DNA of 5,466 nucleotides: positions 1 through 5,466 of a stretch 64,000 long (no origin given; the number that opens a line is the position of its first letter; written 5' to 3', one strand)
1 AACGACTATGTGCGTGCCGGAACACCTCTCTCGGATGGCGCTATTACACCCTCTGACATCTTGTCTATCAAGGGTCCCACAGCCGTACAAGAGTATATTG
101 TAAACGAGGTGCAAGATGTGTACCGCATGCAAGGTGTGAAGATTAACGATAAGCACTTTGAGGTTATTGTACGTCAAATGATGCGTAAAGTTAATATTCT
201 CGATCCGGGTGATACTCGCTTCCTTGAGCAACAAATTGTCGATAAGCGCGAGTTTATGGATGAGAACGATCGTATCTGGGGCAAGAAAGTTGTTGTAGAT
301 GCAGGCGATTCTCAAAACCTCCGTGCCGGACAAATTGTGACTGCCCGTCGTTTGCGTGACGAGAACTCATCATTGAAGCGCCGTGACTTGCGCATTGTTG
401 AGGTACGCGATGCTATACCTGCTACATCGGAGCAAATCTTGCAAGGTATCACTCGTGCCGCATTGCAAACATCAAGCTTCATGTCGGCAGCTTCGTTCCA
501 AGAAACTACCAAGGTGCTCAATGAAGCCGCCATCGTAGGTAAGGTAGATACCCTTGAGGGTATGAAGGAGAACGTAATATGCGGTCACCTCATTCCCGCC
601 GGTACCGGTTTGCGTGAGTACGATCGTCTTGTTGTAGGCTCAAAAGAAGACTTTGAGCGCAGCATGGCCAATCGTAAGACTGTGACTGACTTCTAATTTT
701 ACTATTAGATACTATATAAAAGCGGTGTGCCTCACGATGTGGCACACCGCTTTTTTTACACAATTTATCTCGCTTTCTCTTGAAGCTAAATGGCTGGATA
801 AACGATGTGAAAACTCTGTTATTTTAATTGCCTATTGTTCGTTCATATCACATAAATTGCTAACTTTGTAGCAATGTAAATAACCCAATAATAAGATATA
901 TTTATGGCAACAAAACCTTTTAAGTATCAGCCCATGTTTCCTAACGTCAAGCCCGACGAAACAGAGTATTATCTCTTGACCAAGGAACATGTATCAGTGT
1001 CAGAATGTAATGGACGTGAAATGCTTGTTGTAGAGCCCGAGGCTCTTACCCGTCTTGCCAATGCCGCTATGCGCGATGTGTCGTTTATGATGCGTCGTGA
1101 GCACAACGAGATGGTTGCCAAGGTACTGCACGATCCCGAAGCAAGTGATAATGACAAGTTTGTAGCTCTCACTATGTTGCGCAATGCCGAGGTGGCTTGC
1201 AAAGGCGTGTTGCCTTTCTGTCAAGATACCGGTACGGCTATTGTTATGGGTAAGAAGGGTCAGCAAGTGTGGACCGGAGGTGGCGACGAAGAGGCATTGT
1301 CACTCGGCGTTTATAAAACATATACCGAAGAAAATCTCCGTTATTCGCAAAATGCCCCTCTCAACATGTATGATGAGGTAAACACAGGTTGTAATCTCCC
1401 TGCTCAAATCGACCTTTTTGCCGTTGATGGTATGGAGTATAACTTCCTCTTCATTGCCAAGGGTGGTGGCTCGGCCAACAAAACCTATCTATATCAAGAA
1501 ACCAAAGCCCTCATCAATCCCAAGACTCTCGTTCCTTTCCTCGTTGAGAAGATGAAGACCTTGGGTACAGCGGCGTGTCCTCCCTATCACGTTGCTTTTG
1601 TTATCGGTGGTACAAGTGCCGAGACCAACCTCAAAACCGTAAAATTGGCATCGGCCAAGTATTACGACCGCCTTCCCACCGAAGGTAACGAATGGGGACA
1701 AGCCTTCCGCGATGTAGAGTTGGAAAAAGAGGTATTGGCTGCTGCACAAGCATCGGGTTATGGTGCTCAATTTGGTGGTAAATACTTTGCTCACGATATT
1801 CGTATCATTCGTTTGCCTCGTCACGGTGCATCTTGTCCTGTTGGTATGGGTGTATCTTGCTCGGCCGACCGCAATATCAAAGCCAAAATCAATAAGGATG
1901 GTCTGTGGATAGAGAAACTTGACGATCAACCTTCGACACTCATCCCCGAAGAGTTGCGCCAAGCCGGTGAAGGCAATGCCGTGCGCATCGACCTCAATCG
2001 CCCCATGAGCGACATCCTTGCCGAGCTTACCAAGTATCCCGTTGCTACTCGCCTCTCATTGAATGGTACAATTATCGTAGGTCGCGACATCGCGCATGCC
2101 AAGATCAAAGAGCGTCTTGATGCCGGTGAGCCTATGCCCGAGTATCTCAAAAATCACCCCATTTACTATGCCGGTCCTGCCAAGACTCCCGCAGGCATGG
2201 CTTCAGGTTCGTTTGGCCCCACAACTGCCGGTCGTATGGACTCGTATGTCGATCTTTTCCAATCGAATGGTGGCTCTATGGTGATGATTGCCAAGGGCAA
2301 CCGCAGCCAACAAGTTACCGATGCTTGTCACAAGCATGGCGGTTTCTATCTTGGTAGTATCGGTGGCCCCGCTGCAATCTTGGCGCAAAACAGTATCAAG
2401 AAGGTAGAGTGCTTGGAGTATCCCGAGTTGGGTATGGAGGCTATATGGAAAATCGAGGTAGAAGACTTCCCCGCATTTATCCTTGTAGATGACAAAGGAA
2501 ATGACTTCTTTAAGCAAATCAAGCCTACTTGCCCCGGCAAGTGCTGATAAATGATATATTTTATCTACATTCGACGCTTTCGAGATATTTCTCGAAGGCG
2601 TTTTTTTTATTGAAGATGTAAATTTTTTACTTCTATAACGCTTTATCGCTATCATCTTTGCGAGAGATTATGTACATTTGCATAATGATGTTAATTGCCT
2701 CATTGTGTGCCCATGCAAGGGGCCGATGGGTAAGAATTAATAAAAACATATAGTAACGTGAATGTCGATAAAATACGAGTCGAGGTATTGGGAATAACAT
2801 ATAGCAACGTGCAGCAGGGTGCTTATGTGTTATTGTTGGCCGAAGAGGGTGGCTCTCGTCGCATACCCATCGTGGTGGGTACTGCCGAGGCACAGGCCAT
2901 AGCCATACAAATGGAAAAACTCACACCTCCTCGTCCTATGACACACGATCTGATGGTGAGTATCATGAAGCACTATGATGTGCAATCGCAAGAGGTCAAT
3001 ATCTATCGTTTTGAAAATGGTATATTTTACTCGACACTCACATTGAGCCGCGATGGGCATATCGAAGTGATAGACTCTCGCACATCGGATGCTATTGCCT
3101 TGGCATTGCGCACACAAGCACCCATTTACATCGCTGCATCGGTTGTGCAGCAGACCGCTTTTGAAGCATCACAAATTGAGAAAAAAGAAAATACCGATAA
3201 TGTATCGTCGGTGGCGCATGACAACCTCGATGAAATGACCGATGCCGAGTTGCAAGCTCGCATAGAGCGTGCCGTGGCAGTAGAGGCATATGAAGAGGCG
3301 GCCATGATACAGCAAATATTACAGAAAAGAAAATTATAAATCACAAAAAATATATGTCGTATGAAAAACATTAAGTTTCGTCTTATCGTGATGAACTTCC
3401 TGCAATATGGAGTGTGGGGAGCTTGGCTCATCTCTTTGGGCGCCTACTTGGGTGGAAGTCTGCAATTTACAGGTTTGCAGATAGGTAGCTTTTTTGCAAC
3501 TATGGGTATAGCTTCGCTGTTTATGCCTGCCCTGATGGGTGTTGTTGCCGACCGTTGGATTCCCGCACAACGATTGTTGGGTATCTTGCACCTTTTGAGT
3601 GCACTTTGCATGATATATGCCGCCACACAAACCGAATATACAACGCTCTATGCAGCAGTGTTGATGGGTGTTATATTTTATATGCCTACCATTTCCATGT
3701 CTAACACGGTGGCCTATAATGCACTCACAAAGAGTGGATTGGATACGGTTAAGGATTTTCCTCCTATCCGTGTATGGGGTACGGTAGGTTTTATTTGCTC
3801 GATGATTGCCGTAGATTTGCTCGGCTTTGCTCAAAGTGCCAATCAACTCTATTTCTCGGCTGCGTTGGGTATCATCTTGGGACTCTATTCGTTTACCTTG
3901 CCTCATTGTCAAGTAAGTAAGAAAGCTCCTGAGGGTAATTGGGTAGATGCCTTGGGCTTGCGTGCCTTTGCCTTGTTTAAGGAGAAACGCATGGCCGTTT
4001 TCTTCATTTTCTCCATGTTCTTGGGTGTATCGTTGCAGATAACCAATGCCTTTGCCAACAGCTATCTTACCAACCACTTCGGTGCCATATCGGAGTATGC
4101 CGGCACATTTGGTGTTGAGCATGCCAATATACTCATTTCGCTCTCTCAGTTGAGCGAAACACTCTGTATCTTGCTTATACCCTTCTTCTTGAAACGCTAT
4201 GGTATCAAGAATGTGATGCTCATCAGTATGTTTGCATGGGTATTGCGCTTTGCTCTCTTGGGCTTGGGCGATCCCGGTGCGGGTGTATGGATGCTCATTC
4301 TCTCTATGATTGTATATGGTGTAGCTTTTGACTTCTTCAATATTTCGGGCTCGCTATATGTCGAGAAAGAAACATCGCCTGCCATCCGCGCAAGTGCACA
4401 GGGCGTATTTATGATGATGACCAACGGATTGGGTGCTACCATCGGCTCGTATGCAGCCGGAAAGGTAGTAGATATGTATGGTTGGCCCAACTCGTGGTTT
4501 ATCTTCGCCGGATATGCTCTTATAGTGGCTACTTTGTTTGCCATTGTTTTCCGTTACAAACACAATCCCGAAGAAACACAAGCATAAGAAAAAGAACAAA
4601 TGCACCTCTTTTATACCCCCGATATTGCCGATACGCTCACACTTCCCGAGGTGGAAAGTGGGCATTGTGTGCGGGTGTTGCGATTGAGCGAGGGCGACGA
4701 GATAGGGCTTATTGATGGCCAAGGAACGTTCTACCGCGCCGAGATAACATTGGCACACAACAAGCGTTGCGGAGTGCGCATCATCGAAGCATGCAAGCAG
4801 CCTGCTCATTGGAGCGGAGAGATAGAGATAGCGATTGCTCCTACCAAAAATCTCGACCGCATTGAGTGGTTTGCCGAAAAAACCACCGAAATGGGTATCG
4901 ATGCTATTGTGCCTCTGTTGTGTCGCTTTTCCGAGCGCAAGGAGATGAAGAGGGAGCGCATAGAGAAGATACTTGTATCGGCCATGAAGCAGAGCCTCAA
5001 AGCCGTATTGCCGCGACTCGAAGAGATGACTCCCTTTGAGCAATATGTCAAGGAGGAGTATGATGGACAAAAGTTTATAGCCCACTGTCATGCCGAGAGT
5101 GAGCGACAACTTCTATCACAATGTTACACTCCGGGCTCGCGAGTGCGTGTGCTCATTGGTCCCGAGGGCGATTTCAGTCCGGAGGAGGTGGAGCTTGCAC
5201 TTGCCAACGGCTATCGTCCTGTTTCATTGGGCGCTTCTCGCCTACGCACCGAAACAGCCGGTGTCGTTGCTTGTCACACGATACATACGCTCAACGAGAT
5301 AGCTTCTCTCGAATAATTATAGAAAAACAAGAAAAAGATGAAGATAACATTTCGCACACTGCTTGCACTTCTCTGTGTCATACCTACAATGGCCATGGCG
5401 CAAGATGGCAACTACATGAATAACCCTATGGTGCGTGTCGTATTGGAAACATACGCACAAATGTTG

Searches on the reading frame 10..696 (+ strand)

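Call 56: search_protein_families(library=pfam, proteins=[window:10-696:+], max_evalue=0.000001)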
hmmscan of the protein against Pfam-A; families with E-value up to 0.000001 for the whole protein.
window:10-696:+ (228 aa): 1 family
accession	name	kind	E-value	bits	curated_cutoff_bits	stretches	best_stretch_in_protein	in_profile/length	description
PF04998.22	RNA_pol_Rpb1_5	-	9e-16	58.5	28.5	1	7-103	198-258/267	RNA polymerase Rpb1, domain 5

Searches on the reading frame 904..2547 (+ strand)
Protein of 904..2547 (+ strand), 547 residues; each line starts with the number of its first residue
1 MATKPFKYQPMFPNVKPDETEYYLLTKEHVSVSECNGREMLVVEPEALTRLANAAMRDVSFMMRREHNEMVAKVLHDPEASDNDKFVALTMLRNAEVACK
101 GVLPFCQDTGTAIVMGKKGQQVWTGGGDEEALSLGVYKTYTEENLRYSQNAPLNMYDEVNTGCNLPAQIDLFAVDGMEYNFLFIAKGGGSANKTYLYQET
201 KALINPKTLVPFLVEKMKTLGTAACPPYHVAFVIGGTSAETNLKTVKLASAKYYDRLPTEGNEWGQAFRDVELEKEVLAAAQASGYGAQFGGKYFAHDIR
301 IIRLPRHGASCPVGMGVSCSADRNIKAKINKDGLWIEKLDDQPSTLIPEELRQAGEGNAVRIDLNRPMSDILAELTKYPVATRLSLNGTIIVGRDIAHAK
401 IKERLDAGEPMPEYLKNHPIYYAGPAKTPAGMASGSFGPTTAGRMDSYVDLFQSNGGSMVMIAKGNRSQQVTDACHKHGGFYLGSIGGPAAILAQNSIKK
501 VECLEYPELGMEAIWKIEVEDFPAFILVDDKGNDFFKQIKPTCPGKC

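Call 56: search_protein_families(library=pfam, proteins=[window:904-2547:+], max_evalue=0.000001)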
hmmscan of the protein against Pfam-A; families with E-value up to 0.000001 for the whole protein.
window:904-2547:+ (547 aa): 2 families
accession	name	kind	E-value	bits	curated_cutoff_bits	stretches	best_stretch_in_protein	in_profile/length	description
PF05683.17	Fumerase_C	-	1.7e-87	292.5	22.2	1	333-538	1-204/205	Fumarase C-terminus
PF05681.19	Fumerase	-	4.8e-79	265.9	25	1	51-327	3-269/270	Fumarate hydratase (Fumerase)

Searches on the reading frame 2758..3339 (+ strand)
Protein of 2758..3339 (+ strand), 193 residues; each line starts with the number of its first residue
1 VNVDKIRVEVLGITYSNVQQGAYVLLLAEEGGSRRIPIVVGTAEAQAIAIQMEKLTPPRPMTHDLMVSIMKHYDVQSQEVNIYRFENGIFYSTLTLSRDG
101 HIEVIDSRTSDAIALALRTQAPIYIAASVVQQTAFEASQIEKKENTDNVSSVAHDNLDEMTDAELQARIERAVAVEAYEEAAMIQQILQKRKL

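Call 56: search_protein_families(library=pfam, proteins=[window:2758-3339:+], max_evalue=0.000001)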
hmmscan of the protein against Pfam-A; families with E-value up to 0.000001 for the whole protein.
window:2758-3339:+ (193 aa): 1 family
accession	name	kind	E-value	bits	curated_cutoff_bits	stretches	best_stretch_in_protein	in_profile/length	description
PF02577.19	BFN_dom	-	3.3e-38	130.4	27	1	25-136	1-110/112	Bifunctional nuclease domain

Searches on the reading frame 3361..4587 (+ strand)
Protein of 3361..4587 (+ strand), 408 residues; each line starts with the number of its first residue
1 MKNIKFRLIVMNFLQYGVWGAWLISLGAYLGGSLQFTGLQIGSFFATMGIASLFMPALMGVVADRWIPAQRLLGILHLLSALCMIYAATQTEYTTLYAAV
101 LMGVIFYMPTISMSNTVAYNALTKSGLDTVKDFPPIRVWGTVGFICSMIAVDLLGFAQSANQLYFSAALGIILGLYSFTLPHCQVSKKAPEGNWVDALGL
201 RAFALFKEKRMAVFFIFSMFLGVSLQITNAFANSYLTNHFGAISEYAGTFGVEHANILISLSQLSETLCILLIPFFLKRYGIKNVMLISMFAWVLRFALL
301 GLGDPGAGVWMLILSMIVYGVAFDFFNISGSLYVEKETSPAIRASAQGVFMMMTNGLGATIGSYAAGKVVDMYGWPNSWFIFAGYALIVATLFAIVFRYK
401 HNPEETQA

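Call 56: search_protein_families(library=pfam, proteins=[window:3361-4587:+], max_evalue=0.000001)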
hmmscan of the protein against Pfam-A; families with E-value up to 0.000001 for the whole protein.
window:3361-4587:+ (408 aa): 4 families
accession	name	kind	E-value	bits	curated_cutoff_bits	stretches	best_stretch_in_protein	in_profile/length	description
PF03825.22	Nuc_H_symport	-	9e-127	423.8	25.9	1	3-402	2-400/400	Nucleoside H+ symporter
PF12832.13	MFS_1_like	-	5e-28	98.6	25.2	1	7-376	3-368/373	MFS_1 like family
PF07690.21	MFS_1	-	2.7e-20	73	33.4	1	215-404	2-179/347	Major Facilitator Superfamily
PF01306.25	LacY_symp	-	7.8e-14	51.7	24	1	7-398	11-400/413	LacY proton/sugar symporter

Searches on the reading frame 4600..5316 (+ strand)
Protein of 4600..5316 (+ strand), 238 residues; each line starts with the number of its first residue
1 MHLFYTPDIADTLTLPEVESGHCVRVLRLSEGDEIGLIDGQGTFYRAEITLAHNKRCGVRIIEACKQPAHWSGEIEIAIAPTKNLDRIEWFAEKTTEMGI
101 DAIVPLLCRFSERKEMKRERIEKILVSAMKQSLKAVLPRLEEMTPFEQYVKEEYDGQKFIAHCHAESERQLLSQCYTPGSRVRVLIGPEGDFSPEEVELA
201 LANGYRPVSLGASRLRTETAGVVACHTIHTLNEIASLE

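Call 56: search_protein_families(library=pfam, proteins=[window:4600-5316:+], max_evalue=0.000001)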
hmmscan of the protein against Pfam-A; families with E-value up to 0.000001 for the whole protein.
window:4600-5316:+ (238 aa): 2 families
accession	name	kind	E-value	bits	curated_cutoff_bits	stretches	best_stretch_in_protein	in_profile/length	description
PF04452.19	Methyltrans_RNA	-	5.9e-40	137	23.9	1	74-228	6-164/165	RNA methyltransferase domain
PF20260.4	PUA_4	-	9.7e-12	45.2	23.9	1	19-61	5-47/48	RNA methyltransferase PUA domain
